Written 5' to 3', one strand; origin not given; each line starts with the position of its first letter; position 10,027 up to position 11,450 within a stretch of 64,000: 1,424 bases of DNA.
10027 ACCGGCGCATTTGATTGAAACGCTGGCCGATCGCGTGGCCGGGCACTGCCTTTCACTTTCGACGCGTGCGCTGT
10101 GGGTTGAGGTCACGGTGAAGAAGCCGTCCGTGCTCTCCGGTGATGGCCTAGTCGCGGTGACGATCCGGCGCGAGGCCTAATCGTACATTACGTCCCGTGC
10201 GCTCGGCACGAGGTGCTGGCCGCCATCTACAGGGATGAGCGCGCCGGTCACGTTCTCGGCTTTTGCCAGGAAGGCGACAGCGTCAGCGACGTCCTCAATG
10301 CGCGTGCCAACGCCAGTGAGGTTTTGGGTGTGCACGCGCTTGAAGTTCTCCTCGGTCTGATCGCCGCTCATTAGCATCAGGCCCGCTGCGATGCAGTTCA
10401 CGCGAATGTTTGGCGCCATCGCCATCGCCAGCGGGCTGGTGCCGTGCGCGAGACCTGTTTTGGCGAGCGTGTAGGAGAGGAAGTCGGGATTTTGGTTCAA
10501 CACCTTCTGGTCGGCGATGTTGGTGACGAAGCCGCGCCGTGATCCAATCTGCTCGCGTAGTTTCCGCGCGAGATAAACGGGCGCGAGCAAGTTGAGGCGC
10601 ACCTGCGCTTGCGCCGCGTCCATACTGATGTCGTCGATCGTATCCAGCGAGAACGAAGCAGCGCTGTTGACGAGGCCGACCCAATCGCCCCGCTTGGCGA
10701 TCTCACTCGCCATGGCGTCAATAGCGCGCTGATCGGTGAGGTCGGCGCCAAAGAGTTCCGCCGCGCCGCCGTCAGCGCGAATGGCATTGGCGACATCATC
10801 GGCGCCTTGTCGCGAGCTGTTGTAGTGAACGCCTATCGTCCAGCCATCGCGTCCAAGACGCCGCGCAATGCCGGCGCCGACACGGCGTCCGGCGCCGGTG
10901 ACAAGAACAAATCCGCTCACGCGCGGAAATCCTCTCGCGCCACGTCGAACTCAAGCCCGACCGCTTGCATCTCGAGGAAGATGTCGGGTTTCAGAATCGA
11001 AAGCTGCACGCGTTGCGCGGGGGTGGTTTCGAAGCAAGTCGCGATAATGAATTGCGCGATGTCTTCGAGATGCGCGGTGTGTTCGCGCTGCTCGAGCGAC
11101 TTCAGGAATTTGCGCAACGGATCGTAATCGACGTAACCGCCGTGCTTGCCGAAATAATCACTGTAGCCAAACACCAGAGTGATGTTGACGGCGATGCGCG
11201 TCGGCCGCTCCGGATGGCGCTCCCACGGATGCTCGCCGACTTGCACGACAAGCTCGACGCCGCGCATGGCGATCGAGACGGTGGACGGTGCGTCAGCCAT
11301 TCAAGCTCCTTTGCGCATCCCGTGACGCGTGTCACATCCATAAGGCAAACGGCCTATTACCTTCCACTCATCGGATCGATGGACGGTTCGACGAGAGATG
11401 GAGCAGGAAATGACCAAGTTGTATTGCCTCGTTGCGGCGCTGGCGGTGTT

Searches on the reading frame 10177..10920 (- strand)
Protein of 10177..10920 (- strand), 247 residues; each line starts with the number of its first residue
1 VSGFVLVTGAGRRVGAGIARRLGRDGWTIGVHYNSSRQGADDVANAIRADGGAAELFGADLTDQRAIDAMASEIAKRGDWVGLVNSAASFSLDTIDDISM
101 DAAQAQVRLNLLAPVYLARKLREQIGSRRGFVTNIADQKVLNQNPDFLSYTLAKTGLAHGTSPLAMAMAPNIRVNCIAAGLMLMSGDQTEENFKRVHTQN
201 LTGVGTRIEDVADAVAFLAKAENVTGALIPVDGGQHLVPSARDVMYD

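Call 76: search_protein_families(library=pfam, proteins=[window:10177-10920:-], max_evalue=0.001)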
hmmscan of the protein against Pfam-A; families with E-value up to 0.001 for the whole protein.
window:10177-10920:- (247 aa): 4 families
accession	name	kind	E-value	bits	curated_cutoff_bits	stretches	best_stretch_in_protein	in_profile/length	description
PF13561.12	adh_short_C2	-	1.8e-28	100.2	27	1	10-236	2-236/236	Enoyl-(Acyl carrier protein) reductase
PF00106.31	adh_short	-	5e-23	82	26.6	1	5-183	3-183/195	short chain dehydrogenase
PF08659.16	KR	-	0.00017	22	22.6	1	3-107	1-109/180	KR domain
PF23441.1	SDR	-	0.00018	21.4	27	1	61-237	74-257/258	SDR-like rossmann domain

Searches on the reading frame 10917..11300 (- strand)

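Call 63: search_protein_families(library=pfam, proteins=[window:10917-11300:-], max_evalue=0.01)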
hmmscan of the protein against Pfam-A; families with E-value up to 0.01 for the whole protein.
window:10917-11300:- (127 aa): 1 family
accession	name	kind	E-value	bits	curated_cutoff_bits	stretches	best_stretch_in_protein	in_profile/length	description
PF02152.23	FolB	-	1.5e-09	38.8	31.8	1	10-117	1-111/113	Dihydroneopterin aldolase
